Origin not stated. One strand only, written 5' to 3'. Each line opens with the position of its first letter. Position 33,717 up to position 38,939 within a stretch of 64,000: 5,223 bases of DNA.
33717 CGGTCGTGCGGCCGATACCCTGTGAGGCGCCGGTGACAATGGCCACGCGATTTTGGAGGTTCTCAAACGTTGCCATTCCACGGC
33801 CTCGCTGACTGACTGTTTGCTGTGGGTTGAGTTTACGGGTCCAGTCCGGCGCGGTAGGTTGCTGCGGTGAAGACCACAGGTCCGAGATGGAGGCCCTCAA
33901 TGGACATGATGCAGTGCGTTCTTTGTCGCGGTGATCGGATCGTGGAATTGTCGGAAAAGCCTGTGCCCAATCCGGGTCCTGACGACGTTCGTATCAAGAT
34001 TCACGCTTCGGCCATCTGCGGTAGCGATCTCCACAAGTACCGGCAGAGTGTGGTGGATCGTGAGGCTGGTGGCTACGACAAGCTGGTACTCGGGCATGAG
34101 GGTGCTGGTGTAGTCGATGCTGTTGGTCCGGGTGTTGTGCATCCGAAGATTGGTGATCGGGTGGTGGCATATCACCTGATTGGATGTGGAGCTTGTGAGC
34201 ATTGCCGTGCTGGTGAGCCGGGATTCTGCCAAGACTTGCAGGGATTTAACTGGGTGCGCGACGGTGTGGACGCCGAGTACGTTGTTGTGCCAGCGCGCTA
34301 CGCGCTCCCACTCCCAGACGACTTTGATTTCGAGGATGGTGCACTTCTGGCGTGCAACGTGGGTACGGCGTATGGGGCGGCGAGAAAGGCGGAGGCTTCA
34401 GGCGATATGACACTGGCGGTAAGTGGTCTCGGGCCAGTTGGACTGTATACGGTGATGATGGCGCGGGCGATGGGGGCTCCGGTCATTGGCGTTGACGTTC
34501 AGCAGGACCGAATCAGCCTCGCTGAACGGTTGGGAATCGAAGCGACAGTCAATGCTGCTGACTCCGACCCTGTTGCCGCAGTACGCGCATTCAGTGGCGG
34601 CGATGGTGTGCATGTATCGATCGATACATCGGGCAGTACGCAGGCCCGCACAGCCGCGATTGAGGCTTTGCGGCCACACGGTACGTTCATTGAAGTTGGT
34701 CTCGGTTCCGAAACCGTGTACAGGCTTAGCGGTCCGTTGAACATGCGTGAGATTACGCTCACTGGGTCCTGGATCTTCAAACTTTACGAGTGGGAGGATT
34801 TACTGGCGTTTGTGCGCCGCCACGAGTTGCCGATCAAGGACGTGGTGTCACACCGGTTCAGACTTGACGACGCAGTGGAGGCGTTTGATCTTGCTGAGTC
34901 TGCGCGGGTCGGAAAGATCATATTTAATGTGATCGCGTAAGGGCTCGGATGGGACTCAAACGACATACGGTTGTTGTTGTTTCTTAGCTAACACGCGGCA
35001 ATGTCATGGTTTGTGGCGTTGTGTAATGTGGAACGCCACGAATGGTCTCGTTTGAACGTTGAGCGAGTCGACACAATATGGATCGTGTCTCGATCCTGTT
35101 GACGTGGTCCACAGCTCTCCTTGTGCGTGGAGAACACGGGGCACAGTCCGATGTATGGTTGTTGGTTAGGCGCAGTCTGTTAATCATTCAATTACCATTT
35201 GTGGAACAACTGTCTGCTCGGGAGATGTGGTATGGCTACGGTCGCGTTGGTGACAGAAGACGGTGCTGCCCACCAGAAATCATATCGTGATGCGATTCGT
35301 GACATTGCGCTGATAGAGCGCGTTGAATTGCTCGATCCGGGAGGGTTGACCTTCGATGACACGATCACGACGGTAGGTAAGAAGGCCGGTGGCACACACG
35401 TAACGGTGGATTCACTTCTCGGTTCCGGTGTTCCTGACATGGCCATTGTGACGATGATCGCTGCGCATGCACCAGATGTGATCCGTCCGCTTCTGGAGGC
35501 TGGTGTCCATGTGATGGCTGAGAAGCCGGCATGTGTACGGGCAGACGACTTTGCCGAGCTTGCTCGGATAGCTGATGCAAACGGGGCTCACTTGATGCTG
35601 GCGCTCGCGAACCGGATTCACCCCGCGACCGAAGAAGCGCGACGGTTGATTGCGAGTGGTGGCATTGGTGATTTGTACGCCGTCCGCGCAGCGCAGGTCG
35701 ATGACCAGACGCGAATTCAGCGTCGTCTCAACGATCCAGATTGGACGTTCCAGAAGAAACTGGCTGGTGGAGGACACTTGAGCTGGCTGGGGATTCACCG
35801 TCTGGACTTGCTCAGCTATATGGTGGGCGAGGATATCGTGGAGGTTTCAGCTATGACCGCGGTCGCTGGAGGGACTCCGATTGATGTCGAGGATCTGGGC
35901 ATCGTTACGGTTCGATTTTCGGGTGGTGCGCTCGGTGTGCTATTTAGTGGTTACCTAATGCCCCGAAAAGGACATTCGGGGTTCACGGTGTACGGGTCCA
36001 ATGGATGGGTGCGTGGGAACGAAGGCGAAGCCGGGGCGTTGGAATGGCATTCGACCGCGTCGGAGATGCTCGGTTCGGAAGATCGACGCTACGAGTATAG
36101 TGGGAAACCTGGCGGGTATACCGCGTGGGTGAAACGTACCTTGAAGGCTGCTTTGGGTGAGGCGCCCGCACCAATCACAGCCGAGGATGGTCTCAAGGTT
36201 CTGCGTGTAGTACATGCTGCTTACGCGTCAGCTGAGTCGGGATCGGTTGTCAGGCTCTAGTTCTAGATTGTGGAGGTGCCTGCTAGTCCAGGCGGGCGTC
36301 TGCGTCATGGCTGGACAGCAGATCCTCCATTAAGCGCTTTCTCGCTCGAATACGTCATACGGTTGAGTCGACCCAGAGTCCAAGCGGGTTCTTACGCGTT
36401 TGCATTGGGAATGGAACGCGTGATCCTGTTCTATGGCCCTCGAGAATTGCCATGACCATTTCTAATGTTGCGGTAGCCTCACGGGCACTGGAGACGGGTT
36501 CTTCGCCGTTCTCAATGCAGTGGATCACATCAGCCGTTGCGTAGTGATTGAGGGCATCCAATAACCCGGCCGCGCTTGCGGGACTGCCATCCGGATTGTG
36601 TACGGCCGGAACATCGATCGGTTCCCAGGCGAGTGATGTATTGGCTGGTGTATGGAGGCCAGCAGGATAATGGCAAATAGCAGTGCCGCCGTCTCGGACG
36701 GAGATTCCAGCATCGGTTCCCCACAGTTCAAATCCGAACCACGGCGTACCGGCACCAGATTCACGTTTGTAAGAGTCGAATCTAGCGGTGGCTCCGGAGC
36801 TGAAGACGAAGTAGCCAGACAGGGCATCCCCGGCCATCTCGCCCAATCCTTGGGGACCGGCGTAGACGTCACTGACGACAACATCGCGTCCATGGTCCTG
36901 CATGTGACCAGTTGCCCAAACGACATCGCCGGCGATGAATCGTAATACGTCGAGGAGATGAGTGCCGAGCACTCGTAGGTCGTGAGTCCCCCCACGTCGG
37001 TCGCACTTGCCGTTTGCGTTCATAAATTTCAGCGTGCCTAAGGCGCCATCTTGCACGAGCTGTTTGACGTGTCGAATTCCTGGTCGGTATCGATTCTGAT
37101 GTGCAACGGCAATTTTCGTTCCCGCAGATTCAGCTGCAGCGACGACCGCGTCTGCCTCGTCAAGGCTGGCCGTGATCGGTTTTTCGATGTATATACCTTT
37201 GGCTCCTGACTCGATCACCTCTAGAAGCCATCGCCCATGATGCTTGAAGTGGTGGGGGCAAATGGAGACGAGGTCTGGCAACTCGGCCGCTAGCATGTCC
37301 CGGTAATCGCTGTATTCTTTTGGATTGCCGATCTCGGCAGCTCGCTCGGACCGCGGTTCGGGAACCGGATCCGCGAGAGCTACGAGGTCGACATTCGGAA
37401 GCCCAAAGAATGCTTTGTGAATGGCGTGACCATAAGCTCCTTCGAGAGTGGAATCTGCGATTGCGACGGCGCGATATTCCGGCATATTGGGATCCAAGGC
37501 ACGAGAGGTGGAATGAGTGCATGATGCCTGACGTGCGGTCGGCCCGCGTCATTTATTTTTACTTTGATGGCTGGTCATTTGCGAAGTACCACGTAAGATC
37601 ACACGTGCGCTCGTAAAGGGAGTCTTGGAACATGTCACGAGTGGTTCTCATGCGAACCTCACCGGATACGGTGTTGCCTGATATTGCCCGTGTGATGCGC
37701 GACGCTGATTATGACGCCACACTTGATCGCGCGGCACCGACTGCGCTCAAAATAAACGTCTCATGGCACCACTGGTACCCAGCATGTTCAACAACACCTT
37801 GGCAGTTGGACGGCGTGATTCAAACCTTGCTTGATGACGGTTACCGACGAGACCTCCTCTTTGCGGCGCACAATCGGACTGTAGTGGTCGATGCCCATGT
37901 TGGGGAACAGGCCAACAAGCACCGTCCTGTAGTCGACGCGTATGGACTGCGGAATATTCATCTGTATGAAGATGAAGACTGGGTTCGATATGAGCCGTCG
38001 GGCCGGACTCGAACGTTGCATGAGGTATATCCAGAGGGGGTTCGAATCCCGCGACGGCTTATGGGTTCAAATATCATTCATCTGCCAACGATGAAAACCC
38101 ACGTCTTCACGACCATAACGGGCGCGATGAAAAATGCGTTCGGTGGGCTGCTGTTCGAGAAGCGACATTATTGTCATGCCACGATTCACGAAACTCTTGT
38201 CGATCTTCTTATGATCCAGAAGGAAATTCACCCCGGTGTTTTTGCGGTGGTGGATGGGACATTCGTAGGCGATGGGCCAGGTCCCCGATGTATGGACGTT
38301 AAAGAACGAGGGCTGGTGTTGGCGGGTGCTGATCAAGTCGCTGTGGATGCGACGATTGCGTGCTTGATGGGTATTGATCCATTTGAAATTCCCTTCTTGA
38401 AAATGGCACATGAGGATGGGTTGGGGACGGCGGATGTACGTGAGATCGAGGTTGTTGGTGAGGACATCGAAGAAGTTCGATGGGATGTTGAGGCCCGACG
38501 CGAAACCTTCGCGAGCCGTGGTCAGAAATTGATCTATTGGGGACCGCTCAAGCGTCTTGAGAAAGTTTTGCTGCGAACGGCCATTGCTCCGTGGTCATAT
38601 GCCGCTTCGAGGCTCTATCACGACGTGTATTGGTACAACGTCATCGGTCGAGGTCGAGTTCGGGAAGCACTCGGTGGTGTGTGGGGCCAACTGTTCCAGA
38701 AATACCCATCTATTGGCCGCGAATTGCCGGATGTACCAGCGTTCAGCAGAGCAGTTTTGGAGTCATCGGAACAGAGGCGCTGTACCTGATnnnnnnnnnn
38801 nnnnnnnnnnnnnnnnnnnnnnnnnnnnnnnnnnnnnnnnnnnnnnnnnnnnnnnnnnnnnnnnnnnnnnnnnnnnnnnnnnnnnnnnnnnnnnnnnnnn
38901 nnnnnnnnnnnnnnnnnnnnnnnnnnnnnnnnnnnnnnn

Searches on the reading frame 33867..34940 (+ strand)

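Call 3: search_protein_families(library=pfam, proteins=[window:33867-34940:+])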
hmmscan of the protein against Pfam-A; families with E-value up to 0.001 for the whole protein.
window:33867-34940:+ (357 aa): 4 families
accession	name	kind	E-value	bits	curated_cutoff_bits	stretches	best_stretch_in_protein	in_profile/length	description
PF00107.32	ADH_zinc_N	-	4.9e-29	101.3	31.8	1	190-316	1-127/129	Zinc-binding dehydrogenase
PF08240.17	ADH_N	-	5.7e-27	94.4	23.5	1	37-151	1-104/104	Alcohol dehydrogenase GroES-like domain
PF13602.12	ADH_zinc_N_2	-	4e-08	34.7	27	1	234-352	12-133/134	Zinc-binding dehydrogenase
PF16912.11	Glu_dehyd_C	-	2.1e-05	24.6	34.9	1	181-341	32-199/211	Glucose dehydrogenase C-terminus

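Call 4: search_protein_families(library=ncbifam, proteins=[window:33867-34940:+])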
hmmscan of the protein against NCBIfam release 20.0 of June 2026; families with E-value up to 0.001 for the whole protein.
window:33867-34940:+ (357 aa): 25 families
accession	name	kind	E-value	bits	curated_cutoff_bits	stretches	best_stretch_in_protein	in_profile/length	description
TIGR00692.1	tdh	equivalog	4.1e-58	197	458.35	1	26-354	11-339/340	L-threonine 3-dehydrogenase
NF003808.0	PRK05396.1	equivalog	1.5e-55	188.5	380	1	26-354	13-339/341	L-threonine 3-dehydrogenase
NF006940.0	PRK09422.1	equivalog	4.6e-45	154.1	344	1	15-343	1-322/338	alcohol dehydrogenase AdhP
NF041097.1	keto_inos_dh_IolM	equivalog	8.4e-45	153.1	450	1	26-352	40-386/389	scyllo-inosose 3-dehydrogenase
TIGR03451.1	mycoS_dep_FDH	equivalog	4e-40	137.7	512.9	1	23-348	11-351/358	S-(hydroxymethyl)mycothiol dehydrogenase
NF007642.0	PRK10309.1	equivalog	2.6e-37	128.8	550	1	15-354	1-345/347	galactitol-1-phosphate 5-dehydrogenase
NF007489.0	PRK10083.1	equivalog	2.9e-37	128.4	376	1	17-346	3-326/339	Zn-dependent oxidoreductase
NF041172.1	AcrlCoa_red_Thmprot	equivalog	2.6e-35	122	500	1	18-353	5-332/334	acryloyl-CoA reductase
NF010344.0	PRK13771.1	subfamily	3.5e-35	121.6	349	1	16-353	3-331/334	putative alcohol dehydrogenase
TIGR03989.1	Rxyl_3153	subfamily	3e-34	118.9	440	2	25-122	13-106/370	NDMA-dependent alcohol dehydrogenase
TIGR03366.1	HpnZ_proposed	hypoth_equivalog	1.2e-31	110.1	328.1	1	39-335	6-314/315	putative phosphonate catabolism associated alcohol dehydrogenase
NF007375.0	PRK09880.1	equivalog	2.1e-31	108.9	469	1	16-345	6-332/344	L-idonate 5-dehydrogenase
TIGR03201.1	dearomat_had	equivalog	6.2e-30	104.5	338.65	1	30-346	15-339/349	6-hydroxycyclohex-1-ene-1-carbonyl-CoA dehydrogenase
TIGR02824.1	quinone_pig3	subfamily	9.2e-30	103.7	296.8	2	130-354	89-324/325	putative NAD(P)H quinone oxidoreductase, PIG3 family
TIGR02818.1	adh_III_F_hyde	equivalog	1.5e-28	99.9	543.95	2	27-124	15-108/368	S-(hydroxymethyl)glutathione dehydrogenase/class III alcohol dehydrogenase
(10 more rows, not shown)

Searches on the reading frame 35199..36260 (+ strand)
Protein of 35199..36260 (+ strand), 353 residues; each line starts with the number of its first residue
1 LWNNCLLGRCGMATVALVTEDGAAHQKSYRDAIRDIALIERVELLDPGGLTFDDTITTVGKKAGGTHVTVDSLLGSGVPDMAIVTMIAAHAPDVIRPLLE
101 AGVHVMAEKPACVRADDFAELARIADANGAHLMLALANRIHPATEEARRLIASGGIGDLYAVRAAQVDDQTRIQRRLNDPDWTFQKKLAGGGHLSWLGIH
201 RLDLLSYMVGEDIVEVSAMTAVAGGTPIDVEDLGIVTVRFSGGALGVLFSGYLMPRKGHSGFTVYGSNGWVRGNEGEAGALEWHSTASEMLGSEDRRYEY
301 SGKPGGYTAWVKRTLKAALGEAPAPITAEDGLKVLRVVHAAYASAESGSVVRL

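Call 3: search_protein_families(library=pfam, proteins=[window:35199-36260:+])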
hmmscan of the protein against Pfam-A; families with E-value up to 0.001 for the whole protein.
window:35199-36260:+ (353 aa): 3 families
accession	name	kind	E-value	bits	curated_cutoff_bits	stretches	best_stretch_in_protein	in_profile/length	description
PF22725.1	GFO_IDH_MocA_C3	-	1.7e-24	86.6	27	1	145-271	2-123/124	GFO/IDH/MocA C-terminal domain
PF02894.22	GFO_IDH_MocA_C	-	4e-21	76.3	22.9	1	148-353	1-218/218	Oxidoreductase family, C-terminal alpha/beta domain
PF01408.29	GFO_IDH_MocA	-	8.8e-08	33.3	24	1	70-134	54-118/120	Oxidoreductase family, NAD-binding Rossmann fold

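Call 4: search_protein_families(library=ncbifam, proteins=[window:35199-36260:+])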
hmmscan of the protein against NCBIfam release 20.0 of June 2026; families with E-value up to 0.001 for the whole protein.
window:35199-36260:+ (353 aa): 5 families
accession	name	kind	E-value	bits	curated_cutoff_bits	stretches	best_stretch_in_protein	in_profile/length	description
TIGR04380.1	myo_inos_iolG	equivalog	5.3e-20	71.6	355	1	82-352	69-330/330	inositol 2-dehydrogenase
NF052479.1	LevoglcsnDh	equivalog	1.3e-18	66.9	650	1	83-221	79-213/386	levoglucosan dehydrogenase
NF040723.1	UDP-GlcNAcDh_Arch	equivalog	4.2e-15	56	450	1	72-269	55-233/302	UDP-N-acetylglucosamine 3-dehydrogenase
NF041392.1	XylDh_Gfo6_Halo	equivalog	8.8e-14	51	350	1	96-352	100-349/350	D-xylose 1-dehydrogenase Gfo6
NF008607.0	PRK11579.1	subfamily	2.4e-06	26.8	330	0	83-204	70-184/346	oxidoreductase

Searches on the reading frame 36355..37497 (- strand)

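Call 3: search_protein_families(library=pfam, proteins=[window:36355-37497:-])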
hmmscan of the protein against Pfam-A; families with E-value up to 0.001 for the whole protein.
window:36355-37497:- (380 aa): 2 families
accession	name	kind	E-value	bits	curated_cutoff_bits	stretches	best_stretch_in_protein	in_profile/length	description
PF01408.29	GFO_IDH_MocA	-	9.1e-13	49.4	24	1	22-133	11-120/120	Oxidoreductase family, NAD-binding Rossmann fold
PF22725.1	GFO_IDH_MocA_C3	-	4.9e-07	30.2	27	1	141-264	1-122/124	GFO/IDH/MocA C-terminal domain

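Call 4: search_protein_families(library=ncbifam, proteins=[window:36355-37497:-])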
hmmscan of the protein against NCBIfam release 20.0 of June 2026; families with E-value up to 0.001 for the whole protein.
window:36355-37497:- (380 aa): 8 families
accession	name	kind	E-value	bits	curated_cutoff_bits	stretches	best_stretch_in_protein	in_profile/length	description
NF040723.1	UDP-GlcNAcDh_Arch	equivalog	6.6e-23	81.7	450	1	20-193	9-181/302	UDP-N-acetylglucosamine 3-dehydrogenase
TIGR04380.1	myo_inos_iolG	equivalog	3.9e-16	58.8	355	1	32-190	23-186/330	inositol 2-dehydrogenase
NF041392.1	XylDh_Gfo6_Halo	equivalog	9.7e-11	41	350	1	56-158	65-165/350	D-xylose 1-dehydrogenase Gfo6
NF052479.1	LevoglcsnDh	equivalog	9.7e-11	41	650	1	47-157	47-155/386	levoglucosan dehydrogenase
NF008607.0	PRK11579.1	subfamily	1.1e-06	27.9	330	1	95-161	85-150/346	oxidoreductase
NF007574.0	PRK10206.1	equivalog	1.2e-05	24.5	352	1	62-156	54-146/345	oxidoreductase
NF058561.1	BT_2158_fam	equivalog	2e-05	23.4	750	1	38-161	59-182/487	glycoside 3-dehydrogenase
NF052679.1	InsChiInosDhIolG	equivalog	6.4e-05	22.1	540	1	59-189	52-185/343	bifunctional inositol 2-dehydrogenase/D-chiro-inositol 1-dehydrogenase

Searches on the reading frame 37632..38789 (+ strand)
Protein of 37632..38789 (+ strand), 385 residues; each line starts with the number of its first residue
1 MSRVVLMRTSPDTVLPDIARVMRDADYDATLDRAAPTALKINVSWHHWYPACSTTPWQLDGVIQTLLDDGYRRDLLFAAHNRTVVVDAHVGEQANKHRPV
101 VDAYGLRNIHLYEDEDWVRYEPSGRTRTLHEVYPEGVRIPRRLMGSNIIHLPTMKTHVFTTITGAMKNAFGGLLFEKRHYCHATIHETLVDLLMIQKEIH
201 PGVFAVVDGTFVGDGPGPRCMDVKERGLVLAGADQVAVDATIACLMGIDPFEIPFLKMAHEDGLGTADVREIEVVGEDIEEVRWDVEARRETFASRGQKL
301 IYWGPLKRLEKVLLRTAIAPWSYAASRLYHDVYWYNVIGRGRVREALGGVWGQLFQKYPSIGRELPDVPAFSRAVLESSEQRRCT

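Call 3: search_protein_families(library=pfam, proteins=[window:37632-38789:+])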
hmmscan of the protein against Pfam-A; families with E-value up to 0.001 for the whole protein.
window:37632-38789:+ (385 aa): 1 family
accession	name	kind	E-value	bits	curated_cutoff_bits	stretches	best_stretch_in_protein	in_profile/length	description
PF04015.17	DUF362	-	1.8e-21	77.5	24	1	38-243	2-199/200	Domain of unknown function (DUF362)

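Call 4: search_protein_families(library=ncbifam, proteins=[window:37632-38789:+])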
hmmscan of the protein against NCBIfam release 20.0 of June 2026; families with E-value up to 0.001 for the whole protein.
window:37632-38789:+ (385 aa): 1 family
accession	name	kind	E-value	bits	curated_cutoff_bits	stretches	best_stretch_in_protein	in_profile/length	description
NF052623.1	Npun_F2552_fam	equivalog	1.8e-10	40.7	500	1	140-283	129-275/314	Npun_F2552 family protein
